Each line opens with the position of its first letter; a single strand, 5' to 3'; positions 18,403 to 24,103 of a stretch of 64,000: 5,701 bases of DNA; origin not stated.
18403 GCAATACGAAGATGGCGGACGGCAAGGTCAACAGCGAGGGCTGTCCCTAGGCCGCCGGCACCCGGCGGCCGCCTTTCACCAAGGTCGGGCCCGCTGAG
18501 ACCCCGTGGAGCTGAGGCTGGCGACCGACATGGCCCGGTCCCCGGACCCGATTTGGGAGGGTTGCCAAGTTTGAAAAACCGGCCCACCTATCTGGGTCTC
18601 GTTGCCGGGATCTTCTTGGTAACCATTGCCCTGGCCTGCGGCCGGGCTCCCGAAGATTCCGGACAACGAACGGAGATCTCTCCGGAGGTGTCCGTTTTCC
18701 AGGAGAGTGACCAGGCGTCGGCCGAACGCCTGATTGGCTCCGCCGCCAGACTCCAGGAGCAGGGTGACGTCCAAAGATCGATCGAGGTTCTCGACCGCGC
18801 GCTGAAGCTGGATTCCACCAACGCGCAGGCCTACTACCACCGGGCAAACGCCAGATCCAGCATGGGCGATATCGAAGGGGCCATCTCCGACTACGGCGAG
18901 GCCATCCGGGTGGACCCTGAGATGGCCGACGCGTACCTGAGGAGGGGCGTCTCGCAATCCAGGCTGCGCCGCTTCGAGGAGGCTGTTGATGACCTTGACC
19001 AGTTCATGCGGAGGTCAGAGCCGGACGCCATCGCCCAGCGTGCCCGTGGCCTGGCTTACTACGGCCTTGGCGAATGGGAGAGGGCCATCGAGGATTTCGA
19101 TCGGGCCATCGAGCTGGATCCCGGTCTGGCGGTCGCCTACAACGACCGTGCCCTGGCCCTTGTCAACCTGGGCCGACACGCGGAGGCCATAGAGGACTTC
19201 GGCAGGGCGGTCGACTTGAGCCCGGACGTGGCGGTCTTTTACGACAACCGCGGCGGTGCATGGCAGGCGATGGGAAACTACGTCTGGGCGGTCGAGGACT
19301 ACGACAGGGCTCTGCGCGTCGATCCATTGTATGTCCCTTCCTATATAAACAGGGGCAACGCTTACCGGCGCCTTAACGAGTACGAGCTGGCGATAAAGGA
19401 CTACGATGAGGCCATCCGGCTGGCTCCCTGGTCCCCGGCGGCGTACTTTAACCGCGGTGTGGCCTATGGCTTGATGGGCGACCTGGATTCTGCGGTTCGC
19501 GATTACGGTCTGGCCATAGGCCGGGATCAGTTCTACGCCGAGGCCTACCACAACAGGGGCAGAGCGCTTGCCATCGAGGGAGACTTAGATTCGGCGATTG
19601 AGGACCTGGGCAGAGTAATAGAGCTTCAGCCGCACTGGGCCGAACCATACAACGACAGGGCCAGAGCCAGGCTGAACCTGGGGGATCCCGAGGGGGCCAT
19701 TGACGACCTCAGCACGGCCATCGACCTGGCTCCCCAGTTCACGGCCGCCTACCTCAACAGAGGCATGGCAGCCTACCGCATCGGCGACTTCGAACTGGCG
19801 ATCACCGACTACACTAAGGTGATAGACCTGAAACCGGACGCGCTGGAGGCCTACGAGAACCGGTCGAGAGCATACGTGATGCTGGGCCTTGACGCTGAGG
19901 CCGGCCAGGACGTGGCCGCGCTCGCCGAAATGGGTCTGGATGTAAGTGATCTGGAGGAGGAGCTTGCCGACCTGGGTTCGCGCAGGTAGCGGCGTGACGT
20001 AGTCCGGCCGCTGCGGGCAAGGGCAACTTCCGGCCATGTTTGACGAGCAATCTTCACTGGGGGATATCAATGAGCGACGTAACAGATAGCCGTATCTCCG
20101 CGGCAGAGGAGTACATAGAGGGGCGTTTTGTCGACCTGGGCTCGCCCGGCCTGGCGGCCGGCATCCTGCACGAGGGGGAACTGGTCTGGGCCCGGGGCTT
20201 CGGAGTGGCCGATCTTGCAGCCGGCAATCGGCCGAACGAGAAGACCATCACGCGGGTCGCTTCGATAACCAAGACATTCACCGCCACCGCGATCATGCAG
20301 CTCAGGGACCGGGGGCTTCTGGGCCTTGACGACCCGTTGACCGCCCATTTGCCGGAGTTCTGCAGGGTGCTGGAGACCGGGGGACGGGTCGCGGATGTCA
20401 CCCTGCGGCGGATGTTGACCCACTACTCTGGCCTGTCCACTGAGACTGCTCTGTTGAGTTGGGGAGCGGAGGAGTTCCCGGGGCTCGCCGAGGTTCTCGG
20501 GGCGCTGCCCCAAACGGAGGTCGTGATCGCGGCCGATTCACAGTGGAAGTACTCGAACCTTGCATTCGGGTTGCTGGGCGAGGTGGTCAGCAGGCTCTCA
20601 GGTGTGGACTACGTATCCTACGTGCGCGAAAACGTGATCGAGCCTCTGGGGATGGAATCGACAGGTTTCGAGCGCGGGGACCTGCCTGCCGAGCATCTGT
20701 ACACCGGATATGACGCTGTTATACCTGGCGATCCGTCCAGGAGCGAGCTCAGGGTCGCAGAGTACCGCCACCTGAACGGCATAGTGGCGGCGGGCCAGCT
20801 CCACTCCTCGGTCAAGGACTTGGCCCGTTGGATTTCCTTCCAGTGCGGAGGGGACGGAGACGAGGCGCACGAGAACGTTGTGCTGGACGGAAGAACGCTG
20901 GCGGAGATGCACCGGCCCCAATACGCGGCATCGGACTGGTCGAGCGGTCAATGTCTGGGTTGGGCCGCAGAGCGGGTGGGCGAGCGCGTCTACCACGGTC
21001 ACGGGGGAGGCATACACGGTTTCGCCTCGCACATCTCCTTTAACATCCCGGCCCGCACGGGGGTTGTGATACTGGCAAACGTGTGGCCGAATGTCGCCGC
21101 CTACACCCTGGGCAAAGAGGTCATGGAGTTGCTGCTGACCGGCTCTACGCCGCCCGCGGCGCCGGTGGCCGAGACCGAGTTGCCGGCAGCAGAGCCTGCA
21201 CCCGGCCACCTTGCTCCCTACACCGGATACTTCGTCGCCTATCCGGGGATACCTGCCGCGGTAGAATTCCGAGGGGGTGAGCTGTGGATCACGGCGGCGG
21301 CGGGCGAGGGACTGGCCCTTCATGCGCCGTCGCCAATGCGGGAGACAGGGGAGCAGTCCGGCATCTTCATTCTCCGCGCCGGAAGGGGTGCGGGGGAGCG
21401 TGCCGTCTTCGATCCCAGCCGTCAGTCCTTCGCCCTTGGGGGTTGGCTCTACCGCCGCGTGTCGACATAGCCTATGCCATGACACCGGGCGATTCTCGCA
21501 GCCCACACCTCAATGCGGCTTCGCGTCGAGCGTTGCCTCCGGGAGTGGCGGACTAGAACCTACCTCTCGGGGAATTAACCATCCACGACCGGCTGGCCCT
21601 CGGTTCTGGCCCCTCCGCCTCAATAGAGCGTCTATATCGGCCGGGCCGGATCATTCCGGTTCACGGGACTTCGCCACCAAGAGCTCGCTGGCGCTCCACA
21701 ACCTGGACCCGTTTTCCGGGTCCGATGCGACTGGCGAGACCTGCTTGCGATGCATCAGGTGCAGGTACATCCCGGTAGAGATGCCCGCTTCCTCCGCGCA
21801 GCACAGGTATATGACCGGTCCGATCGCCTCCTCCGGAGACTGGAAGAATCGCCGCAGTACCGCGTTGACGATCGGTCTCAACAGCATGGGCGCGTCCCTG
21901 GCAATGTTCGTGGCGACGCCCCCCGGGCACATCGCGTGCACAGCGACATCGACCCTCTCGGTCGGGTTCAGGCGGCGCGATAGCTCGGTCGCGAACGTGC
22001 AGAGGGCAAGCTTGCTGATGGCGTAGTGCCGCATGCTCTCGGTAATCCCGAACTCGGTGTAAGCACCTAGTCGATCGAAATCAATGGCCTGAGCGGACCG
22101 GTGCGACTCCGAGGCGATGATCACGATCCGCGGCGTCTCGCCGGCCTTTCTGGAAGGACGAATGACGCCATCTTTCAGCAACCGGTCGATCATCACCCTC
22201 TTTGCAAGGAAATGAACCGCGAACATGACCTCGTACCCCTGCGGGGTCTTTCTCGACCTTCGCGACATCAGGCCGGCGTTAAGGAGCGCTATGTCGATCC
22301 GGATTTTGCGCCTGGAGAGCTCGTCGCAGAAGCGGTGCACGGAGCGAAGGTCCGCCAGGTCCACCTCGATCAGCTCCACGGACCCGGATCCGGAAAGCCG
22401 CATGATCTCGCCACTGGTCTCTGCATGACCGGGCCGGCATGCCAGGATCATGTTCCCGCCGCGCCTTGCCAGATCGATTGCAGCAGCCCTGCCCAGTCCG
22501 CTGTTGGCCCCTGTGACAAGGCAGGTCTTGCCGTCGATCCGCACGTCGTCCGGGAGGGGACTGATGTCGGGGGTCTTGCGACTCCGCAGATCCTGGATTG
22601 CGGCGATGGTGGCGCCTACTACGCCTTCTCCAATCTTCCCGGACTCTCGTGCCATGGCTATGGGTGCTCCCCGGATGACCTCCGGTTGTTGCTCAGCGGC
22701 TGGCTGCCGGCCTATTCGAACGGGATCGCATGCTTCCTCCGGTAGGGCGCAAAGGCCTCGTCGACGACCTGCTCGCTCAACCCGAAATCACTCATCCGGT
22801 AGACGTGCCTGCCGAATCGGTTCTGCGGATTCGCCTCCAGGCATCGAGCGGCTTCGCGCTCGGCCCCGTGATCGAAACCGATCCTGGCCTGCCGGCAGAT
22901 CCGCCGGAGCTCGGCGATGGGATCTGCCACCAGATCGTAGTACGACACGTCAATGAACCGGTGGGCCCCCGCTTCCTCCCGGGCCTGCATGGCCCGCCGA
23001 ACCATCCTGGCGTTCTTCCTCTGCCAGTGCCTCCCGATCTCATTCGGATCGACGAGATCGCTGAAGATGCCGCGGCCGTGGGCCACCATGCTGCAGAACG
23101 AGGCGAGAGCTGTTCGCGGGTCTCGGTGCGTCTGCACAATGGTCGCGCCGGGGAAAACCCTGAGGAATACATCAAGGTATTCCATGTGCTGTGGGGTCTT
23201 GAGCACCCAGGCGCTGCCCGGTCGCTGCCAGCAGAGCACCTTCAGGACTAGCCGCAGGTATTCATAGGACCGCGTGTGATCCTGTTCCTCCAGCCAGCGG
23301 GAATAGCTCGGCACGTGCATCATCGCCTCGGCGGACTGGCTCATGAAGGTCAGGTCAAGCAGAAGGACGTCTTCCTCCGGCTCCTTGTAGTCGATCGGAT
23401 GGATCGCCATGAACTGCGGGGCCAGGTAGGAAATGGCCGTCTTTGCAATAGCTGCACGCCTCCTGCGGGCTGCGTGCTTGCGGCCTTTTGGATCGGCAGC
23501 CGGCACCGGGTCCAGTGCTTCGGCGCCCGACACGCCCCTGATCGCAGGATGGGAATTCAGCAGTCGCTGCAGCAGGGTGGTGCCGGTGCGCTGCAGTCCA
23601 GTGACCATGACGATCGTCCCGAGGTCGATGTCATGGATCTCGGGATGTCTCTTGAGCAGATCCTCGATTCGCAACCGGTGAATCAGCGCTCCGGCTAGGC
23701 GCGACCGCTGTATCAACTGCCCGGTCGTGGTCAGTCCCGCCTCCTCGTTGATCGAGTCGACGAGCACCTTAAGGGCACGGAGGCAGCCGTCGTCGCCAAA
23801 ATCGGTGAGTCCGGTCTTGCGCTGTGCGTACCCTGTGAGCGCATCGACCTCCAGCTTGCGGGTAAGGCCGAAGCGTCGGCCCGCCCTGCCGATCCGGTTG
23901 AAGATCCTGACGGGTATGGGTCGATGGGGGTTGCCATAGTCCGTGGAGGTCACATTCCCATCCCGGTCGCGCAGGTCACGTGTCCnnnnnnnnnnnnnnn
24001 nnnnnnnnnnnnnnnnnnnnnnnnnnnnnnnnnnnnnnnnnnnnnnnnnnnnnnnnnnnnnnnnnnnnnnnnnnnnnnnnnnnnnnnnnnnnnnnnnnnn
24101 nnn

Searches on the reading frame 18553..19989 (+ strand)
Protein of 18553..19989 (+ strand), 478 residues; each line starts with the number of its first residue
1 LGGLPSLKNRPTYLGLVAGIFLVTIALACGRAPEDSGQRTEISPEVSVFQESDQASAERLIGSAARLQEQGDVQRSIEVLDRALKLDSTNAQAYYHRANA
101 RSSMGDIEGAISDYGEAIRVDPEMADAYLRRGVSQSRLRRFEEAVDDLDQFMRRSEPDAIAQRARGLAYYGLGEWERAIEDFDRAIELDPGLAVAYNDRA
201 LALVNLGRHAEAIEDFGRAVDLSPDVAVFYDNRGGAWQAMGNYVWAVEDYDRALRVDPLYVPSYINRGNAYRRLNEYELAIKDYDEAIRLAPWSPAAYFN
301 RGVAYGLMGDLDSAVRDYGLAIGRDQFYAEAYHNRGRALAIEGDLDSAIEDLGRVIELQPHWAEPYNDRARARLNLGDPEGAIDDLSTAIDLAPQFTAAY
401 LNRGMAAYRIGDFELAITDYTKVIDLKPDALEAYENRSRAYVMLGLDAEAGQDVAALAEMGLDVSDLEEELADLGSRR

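Call 6: search_protein_families(library=pfam, proteins=[window:18553-19989:+], max_evalue=0.01)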
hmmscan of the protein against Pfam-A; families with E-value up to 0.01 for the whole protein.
window:18553-19989:+ (478 aa): 25 families
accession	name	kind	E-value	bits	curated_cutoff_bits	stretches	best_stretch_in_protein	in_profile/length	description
PF00515.34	TPR_1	-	1.9e-82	268.4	27.8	9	263-292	3-32/34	Tetratricopeptide repeat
PF07719.23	TPR_2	-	1.3e-68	221.9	27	8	160-191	2-33/34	Tetratricopeptide repeat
PF13414.12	TPR_11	-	1.3e-63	210.8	26.8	9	268-309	1-42/42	TPR repeat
PF13181.12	TPR_8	-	3.6e-58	189.2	25.7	5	262-292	2-32/34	Tetratricopeptide repeat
PF13431.12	TPR_17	-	4.2e-42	139.3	24.4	3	182-214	2-34/34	Tetratricopeptide repeat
PF13432.12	TPR_16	-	2.4e-41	140.2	32.7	9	368-428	2-62/65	Tetratricopeptide repeat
PF13371.12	TPR_9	-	8.3e-40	135.1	35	7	342-395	8-61/73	Tetratricopeptide repeat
PF13424.12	TPR_12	-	8.5e-27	93.6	30.1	6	159-223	3-75/77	Tetratricopeptide repeat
PF13428.12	TPR_14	-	8.9e-27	91.3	23.5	2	265-302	5-42/44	Tetratricopeptide repeat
PF13174.12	TPR_6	-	2.5e-26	90.9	26.3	0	399-428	2-31/33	Tetratricopeptide repeat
PF14559.12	TPR_19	-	1.6e-20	73.6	25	2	341-400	3-61/68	Tetratricopeptide repeat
PF13374.12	TPR_10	-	9.4e-12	45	27.5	0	193-222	2-31/42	Tetratricopeptide repeat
PF25575.1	TPR_BSK1_C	-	3.7e-09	36.9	42.2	1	402-454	47-100/118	Serine/threonine-protein kinase BSK1-like, TPR repeats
PF03704.23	BTAD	-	3.1e-08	34.5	22.1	1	86-221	1-124/146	Bacterial transcriptional activator domain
PF12569.14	NatA_aux_su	-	1.9e-07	30.8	33.3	0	67-154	202-289/515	N-terminal acetyltransferase A, auxiliary subunit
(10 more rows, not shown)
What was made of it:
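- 18553..19989 (+): TPR-repeat lipoprotein gene. It is a conserved downstream neighbour. Pfam TPR_1 2e-82 (call 6).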

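Call 51: search_protein_families(library=ncbifam, proteins=[window:18553-19989:+], max_evalue=0.001)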
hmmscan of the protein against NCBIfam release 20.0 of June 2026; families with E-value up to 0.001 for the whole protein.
window:18553-19989:+ (478 aa): 27 families (the best 25 are shown)
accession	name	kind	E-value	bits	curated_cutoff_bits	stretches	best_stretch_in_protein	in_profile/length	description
NF040959.1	MamA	equivalog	3.5e-47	160.5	200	3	47-222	27-202/204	magnetosome protein MamA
TIGR00990.1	3a0801s09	subfamily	6.6e-41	140.6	757.25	3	141-322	317-494/615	mitochondrial import receptor subunit TOM70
TIGR02917.1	PEP_TPR_lipo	equivalog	1.4e-34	119.2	312.2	4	242-399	276-433/899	XrtA/PEP-CTERM system TPR-repeat protein PrsT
TIGR02521.1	type_IV_pilW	equivalog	1.2e-33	116.6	154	3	235-374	39-180/234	type IV pilus biogenesis/stability protein PilW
NF047558.1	TPR_END_plus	domain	3.6e-31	106.9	32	0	331-363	1-33/56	TPR end-of-group domain-containing protein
NF033762.1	social_mot_Tgl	equivalog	5.9e-29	101.1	225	3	51-239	25-216/252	social motility TPR repeat lipoprotein Tgl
NF008391.2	PRK11189.1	equivalog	3.1e-28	99.1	250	5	64-170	38-144/297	lipoprotein NlpI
TIGR02552.1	LcrH_SycD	equivalog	6.9e-27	93.8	104.8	2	268-326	59-117/136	SycD/LcrH family type III secretion system chaperone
NF033758.1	gliding_GltE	equivalog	7.7e-25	87.7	225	4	69-139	268-338/411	adventurous gliding motility TPR repeat lipoprotein GltE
NF033920.0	C39_PA2778_fam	equivalog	5.1e-18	65.4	150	0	137-223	168-254/255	PA2778 family cysteine peptidase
NF047507.1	TPR_BatC_Lepto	exception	2.1e-16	60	175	1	185-293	18-128/214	TPR repeat-containing protein BatC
TIGR04510.1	mod_pep_cyc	subfamily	7.5e-16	57.8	400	2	158-283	397-523/814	putative peptide modification system cyclase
NF002725.1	PRK02603.1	equivalog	1.4e-13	51.3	143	1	227-339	35-147/173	photosystem I assembly protein Ycf3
NF053607.1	CHU_0125_OmpA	equivalog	1.2e-11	43.9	620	1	65-164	27-126/639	CHU_0125 family OmpA-like outer membrane integrity protein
NF007302.0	PRK09782.1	equivalog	3e-10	38.8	1223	0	51-125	570-646/990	phage receptor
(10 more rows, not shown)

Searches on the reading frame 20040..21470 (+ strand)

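Call 6: search_protein_families(library=pfam, proteins=[window:20040-21470:+], max_evalue=0.01)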
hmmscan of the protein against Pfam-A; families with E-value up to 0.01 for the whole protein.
window:20040-21470:+ (476 aa): 1 family
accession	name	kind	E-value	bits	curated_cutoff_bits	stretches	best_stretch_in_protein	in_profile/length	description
PF00144.29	Beta-lactamase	-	1.1e-59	202.8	27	1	32-352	11-314/329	Beta-lactamase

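Call 51: search_protein_families(library=ncbifam, proteins=[window:20040-21470:+], max_evalue=0.001)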
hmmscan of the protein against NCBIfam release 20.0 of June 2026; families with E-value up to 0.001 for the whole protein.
window:20040-21470:+ (476 aa): 45 families (the best 25 are shown)
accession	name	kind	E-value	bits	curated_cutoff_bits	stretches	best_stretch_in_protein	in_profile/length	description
NF007943.0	PRK10662.1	equivalog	1.6e-30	106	266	1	22-270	37-272/380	D-alanyl-D-alanine-carboxypeptidase/endopeptidase AmpH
NF033085.1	bla_class_C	equivalog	2.7e-19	69.2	415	1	35-270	21-236/356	class C beta-lactamase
NF045671.1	blaPNC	exception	1.3e-15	57.1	750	1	34-224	61-240/401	PNC family class C beta-lactamase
NF009622.0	PRK13128.1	equivalog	9.7e-13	47.4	443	1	33-353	20-319/518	D-aminopeptidase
NF052559.1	MthAcHydAcmB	equivalog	1.1e-12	47.4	550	1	34-229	23-232/391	methyl acetate hydrolase AcmB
NF050810.1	blaCHC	exception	1.7e-12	46.9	780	1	30-210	39-207/387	CHC family extended-spectrum class C beta-lactamase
NF012173.1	CMY2-MIR-ACT-EC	exception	1.4e-11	43.8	680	1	35-290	45-277/380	CMY2/MIR/ACT/EC family class C beta-lactamase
NF052353.1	EstBLacLipLMycb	equivalog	3.7e-11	42.6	650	1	41-229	45-223/420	esterase/beta-lactamase LipL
NF000385.4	blaACT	exception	5.3e-11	42.1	810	1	36-226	46-225/380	ACT family cephalosporin-hydrolyzing class C beta-lactamase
NF000423.2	blaSRT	exception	1.9e-10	40.5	860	1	32-208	38-202/378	SRT/SST family class C beta-lactamase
NF033569.1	blaLHK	exception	2e-10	40.2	850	1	36-211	55-219/390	LHK family class C beta-lactamase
NF012172.1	FOX-MOX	exception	5.9e-10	38.6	700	1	23-225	34-225/382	FOX/MOX family class C beta-lactamase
NF050047.1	blaELC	exception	9.5e-10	37.9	840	1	30-226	92-277/434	ELC family class C beta-lactamase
NF038238.1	blaBUT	exception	1.6e-09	37.3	850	1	36-224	48-225/383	BUT family class C beta-lactamase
NF033159.0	blaPAC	exception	1.8e-09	36.9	850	1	35-226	44-223/380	PAC family class C beta-lactamase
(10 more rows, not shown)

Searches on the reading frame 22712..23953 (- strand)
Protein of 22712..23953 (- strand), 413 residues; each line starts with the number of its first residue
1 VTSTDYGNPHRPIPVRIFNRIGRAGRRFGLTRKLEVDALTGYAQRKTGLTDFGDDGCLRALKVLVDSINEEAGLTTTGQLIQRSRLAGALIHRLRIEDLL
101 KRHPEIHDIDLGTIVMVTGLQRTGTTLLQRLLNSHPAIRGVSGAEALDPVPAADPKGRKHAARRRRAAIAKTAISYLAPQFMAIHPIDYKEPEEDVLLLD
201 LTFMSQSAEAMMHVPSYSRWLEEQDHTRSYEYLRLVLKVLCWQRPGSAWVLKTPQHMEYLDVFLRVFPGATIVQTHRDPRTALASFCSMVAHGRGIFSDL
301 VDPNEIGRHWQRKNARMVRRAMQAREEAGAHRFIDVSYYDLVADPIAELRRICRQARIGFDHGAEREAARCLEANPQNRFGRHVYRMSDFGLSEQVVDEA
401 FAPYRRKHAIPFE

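Call 50: search_protein_families(library=pfam, proteins=[window:22712-23953:-], max_evalue=0.00001)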
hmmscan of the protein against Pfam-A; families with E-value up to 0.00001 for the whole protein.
window:22712-23953:- (413 aa): 1 family
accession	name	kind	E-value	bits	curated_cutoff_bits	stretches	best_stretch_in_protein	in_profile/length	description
PF13469.12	Sulfotransfer_3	-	4.8e-49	168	27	1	115-360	2-214/216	Sulfotransferase family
